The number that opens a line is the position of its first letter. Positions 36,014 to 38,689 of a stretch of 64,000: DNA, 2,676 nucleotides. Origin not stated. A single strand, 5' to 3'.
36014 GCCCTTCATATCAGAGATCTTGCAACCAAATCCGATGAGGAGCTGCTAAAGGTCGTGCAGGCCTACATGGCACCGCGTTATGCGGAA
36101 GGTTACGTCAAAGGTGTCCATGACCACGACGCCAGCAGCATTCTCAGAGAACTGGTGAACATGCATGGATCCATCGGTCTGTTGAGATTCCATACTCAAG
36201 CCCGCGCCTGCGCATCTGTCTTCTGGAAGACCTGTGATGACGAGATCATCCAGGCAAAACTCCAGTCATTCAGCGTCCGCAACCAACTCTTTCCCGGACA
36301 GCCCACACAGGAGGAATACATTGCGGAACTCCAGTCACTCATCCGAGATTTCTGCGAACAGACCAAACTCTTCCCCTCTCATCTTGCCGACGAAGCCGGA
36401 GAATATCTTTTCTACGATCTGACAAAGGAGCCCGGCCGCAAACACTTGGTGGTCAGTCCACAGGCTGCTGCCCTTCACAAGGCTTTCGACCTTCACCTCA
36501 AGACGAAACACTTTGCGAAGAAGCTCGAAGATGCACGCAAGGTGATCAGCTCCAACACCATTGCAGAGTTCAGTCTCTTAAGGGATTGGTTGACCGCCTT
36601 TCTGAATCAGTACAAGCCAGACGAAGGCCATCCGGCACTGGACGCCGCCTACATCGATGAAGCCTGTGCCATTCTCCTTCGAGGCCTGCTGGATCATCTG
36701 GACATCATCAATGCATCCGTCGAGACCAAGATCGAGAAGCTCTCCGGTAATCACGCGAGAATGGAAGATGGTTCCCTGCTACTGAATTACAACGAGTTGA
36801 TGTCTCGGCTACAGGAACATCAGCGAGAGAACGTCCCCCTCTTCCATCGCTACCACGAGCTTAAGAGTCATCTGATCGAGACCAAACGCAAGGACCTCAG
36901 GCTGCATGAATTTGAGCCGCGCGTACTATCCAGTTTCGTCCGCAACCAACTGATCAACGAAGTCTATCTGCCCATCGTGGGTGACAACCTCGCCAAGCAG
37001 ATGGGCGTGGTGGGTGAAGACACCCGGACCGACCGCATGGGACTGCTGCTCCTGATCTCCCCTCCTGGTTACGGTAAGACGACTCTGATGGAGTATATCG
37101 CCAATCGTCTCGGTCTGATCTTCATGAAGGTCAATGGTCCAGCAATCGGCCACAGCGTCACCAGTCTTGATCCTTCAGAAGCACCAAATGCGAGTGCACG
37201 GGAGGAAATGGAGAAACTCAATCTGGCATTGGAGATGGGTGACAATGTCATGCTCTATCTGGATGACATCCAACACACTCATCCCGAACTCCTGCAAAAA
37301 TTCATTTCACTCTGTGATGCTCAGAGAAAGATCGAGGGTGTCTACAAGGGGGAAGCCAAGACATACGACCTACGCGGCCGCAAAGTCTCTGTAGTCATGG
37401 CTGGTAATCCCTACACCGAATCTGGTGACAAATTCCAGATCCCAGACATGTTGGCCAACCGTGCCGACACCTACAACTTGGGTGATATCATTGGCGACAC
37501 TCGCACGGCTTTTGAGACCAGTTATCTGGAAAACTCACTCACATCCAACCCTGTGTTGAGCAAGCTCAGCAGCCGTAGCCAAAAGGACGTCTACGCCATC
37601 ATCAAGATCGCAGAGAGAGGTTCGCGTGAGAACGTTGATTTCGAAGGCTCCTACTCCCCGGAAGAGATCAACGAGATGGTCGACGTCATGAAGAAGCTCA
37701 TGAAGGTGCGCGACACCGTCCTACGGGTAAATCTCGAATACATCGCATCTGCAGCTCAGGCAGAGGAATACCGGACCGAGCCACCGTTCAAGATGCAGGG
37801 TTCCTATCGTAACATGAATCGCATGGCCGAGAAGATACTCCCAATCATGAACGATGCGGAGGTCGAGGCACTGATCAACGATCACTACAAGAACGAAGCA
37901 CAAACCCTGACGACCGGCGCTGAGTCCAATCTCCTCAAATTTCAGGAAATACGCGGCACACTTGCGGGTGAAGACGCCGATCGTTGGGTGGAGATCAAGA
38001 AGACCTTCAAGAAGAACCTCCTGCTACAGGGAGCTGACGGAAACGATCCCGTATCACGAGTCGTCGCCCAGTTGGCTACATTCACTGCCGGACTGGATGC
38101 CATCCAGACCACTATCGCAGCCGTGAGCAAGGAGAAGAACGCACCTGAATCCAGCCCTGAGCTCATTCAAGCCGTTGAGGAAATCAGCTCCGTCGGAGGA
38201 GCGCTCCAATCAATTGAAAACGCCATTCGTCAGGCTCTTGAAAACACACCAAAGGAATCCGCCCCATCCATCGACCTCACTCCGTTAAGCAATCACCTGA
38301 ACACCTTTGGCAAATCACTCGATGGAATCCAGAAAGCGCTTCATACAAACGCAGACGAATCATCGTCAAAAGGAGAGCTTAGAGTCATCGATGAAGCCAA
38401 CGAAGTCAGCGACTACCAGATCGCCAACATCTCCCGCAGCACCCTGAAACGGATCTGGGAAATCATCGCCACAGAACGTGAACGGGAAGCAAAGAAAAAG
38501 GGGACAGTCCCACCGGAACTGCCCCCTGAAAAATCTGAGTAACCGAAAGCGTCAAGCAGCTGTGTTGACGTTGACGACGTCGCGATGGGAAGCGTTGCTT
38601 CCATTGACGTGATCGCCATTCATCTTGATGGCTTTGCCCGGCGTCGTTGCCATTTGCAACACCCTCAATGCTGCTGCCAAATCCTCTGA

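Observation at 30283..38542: NfeD-like / flotillin / 1791-aa MoxR-type AAA+ giant protein operon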

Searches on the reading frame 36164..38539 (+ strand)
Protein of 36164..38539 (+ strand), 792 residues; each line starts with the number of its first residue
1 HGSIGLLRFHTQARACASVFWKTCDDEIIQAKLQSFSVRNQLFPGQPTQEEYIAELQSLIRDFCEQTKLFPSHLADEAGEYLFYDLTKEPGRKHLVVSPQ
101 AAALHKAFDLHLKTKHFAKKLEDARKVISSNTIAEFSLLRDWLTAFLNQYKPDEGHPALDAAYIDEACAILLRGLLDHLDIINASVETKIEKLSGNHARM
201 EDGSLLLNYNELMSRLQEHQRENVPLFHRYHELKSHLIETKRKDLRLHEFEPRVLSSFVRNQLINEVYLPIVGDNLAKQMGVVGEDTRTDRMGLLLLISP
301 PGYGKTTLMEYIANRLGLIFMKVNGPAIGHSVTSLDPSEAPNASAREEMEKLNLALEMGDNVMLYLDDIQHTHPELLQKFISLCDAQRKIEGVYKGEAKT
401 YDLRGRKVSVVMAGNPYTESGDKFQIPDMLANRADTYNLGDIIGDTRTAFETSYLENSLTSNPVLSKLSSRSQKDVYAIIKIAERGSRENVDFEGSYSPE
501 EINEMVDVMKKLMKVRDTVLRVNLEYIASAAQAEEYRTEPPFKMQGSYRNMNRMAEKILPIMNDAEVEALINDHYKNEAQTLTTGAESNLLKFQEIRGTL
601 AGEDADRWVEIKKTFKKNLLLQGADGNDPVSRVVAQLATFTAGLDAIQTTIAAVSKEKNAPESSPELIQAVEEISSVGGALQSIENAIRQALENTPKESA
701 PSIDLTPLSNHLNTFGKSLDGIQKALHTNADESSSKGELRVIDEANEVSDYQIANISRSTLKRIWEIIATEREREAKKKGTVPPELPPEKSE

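Call 52: predict_structure(alignment_id=A3)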
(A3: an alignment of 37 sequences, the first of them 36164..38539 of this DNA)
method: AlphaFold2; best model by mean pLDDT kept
length: 792 residues; sequences in the alignment: 37
mean_pLDDT: 75.6   pTM: 0.48
mean pLDDT of the five models: 75.6, 72.9, 72.0, 68.2, 67.7
residues with pLDDT >= 90: 185; 70-90: 345; 50-70: 173; < 50: 89
segments of 3 or more residues with pLDDT < 50: 281-294, 417-422, 426-442, 659-661, 695-701, 735-757, 780-792
pLDDT, mean of each block of 10 residues (from residue 1): 79 94 87 86 83 93 95 93 86 85 93 93 93 94 93 79 94 88 86 84 86 83 85 77 58 52 74 63 44 49 67 78 84 88 87 80 81 82 70 87 77 57 45 43 66 85 87 88 90 91 95 92 77 67 81 92 95 91 84 91 88 79 64 70 69 60 60 64 62 49 57 60 60 42 32 39 71 67 42 34
secondary structure, 60 per line:
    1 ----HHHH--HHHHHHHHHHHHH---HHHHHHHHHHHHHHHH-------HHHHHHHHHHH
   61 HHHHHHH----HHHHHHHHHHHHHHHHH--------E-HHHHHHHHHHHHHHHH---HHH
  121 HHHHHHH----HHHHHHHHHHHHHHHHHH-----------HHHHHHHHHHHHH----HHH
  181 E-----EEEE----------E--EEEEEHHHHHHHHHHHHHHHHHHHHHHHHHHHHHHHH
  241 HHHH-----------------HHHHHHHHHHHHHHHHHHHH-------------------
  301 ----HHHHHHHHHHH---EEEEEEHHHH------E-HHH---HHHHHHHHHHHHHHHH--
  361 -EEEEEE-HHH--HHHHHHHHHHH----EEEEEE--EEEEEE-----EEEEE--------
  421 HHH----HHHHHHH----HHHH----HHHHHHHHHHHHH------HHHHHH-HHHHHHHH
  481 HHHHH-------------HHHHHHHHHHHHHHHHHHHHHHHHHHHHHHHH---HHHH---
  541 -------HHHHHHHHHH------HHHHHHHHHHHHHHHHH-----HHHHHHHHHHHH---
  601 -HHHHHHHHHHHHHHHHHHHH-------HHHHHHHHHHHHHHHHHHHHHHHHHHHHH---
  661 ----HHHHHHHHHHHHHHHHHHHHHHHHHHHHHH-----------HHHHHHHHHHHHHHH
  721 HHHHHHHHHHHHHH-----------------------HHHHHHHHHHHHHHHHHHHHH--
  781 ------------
elements in order (helices of 4 or more, strands of 3 or more residues): H5-8 H11-23 H27-42 H50-67 H72-88 H99-114 H118-127 H132-149 H161-173 E187-190 E204-208 H209-244 H262-281 H305-315 E319-324 H325-328 H343-358 E362-367 H374-384 E389-394 E397-402 E408-412 H428-434 H439-442 H447-459 H466-471 H473-485 H499-530 H534-537 H548-557 H564-580 H586-597 H602-621 H629-657 H665-694 H706-734 H758-778
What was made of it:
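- AF2 confidence around the P-loop and the NP...RAD segment is low (call 52).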

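Call 87: fold_search(model_id=the predicted structure, library=pdb)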
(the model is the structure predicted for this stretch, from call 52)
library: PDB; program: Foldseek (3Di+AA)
matches with E <= 10: 234; with E <= 0.001: 0
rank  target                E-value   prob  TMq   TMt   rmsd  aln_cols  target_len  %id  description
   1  9qh8_A                1.6e-03  1.00  0.14  0.36  14.0       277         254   18  reduced NorQ-NorD VWA domain complex from Paracoccus denitrificans (released 2026-03-25)
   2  9dx3_A                1.8e-03  1.00  0.12  0.27  14.7       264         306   18  EcRuvB 9-mer pre-assembly complex (released 2026-01-21)
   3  9qh8_F                2.9e-03  1.00  0.13  0.34  13.7       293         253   18  reduced NorQ-NorD VWA domain complex from Paracoccus denitrificans (released 2026-03-25)
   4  9dx3_F                3.4e-03  1.00  0.12  0.26  14.1       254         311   18  EcRuvB 9-mer pre-assembly complex (released 2026-01-21)
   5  9qhg_E                3.5e-03  1.00  0.15  0.36  12.6       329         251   14  NorQD complex state 4 from Jhaorihella thermophila (released 2026-03-25)
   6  9qh7_E                3.7e-03  1.00  0.14  0.35  13.4       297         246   14  NorQ in complex with NorD VWA domain steep staircase subset 1 from Paracoccus denitrificans (released 2026-03-25)
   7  9qh4_A                4.2e-03  1.00  0.14  0.37  14.4       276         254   18  NorQ hexamer from Paracoccus denitrificans (released 2026-03-25)
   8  4lj4                  5.4e-03  1.00  0.16  0.34  18.6       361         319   14  ClpB NBD2 from T. thermophilus, nucleotide-free (released 2014-02-12)
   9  9dx3_B                5.6e-03  1.00  0.13  0.27  12.7       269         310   13  EcRuvB 9-mer pre-assembly complex (released 2026-01-21)
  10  9qhf_E                5.9e-03  0.99  0.14  0.33  13.6       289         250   14  NorQD complex state 3 from Jhaorihella thermophila (released 2026-03-25)
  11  9qh6_B                5.9e-03  0.99  0.13  0.33  14.5       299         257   15  NorQ in complex with NorD VWA domain from Paracoccus denitrificans (released 2026-03-25)
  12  6l1q_A                7.6e-03  1.00  0.17  0.41  11.3       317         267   13  Crystal structure of AfCbbQ2, a MoxR AAA+-ATPase and CbbQO-type Rubisco activase from Acidithiobacillus ferrooxidans (released 2019-12-18)
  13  8efv_B                7.6e-03  0.99  0.12  0.25  11.6       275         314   14  Structure of single homo-hexameric Holliday junction ATP-dependent DNA helicase RuvB motor (released 2023-05-10)
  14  9qh4_C                7.9e-03  0.99  0.14  0.35  14.1       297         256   17  NorQ hexamer from Paracoccus denitrificans (released 2026-03-25)
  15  9qh9_C                9.4e-03  0.99  0.14  0.34  14.0       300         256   15  NorQ in complex with NorD VWA domain steep staircase subset 2 from Paracoccus denitrificans (released 2026-03-25)
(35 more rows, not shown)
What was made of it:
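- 36914..37966 (+): Single AAA+ module (about aa 1250-1600).
- Walker A: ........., aa 1298-1306 (37058-37084).
- Walker B: MLYLDD, with invariant D1366 D1367 rather than D-E (37250-37267).
- Beta-hairpin before sensor 1.
- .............LANRAD, aa 1411-1434 (37397-37468), with N1414 and R1432 invariant. Foldseek top hit NorQ at 1.6e-3, then RuvB, ClpB, CbbQ and MCM (call 87).
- On MoxR-type AAA+ ATPase: Foldseek puts NorQ first at E 1.6e-3 with RuvB close behind (call 87).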

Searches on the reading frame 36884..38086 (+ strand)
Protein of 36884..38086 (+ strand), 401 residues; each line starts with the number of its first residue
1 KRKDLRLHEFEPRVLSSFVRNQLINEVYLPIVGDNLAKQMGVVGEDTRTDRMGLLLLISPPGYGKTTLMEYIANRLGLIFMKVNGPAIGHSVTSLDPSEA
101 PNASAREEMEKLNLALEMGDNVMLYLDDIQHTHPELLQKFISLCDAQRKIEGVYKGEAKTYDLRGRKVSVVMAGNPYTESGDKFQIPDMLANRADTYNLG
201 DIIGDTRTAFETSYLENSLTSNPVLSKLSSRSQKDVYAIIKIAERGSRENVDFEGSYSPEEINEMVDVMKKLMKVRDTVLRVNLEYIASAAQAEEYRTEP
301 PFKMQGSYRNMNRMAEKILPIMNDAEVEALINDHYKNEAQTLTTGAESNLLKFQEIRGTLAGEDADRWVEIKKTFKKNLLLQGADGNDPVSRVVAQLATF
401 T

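Call 98: search_protein_families(library=pfam, proteins=[window:36884-38086:+], max_evalue=10)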
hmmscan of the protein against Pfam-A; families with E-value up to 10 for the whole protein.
window:36884-38086:+ (401 aa): 9 families
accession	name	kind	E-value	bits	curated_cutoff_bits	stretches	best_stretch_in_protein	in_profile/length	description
PF00004.35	AAA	-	5.4e-07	30.6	21.2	1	55-136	1-73/131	ATPase family associated with various cellular activities (AAA)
PF07728.20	AAA_5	-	3.4e-06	27.5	22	1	55-178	2-125/139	AAA domain (dynein-related subfamily)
PF13401.12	AAA_22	-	5.9e-06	27.1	27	1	52-146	5-110/130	AAA domain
PF05496.18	RuvB_N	-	1.3e-05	25.4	27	1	44-90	25-71/159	Holliday junction DNA helicase RuvB P-loop domain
PF13191.12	AAA_16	-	0.0052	17.7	32.6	1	46-76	18-48/167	AAA ATPase domain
PF24918.1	NET2A_C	-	0.063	13.6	27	1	102-161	60-120/180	NET2A, C-terminal domain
PF20720.3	nSTAND3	-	0.096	12.8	27.2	1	52-75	17-40/155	Novel STAND NTPase 3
PF13238.12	AAA_18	-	0.19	12.7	29.4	1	57-108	3-44/128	AAA domain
PF25199.1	nSTAND_NTPase5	-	0.21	11.9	34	1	45-130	34-106/145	Novel STAND NTPase 5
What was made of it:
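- Closest known: MoxR-family AAA+ ATPases. Same: Pfam AAA_5 matches across the whole core (call 98).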

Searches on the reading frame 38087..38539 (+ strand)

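Call 98: search_protein_families(library=pfam, proteins=[window:38087-38539:+], max_evalue=10)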
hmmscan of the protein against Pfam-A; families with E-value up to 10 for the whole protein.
window:38087-38539:+ (151 aa): 5 families
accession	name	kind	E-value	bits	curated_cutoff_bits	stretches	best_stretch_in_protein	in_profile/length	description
PF17279.8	DUF5344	-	0.014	16.3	27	1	3-62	15-74/87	Family of unknown function (DUF5344)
PF17107.11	SesA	-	0.033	14.8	26.3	1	5-94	7-92/122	N-terminal domain on NACHT_NTPase and P-loop NTPases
PF22116.1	DUF6944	-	0.073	12.8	32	1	3-89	9-84/167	Family of unknown function (DUF6944)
PF02796.21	HTH_7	-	0.12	12.9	23.8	1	112-125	30-43/45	Helix-turn-helix domain of resolvase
PF05531.17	NPV_P10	-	0.15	13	29.8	1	26-86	6-66/75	Nucleopolyhedrovirus P10 protein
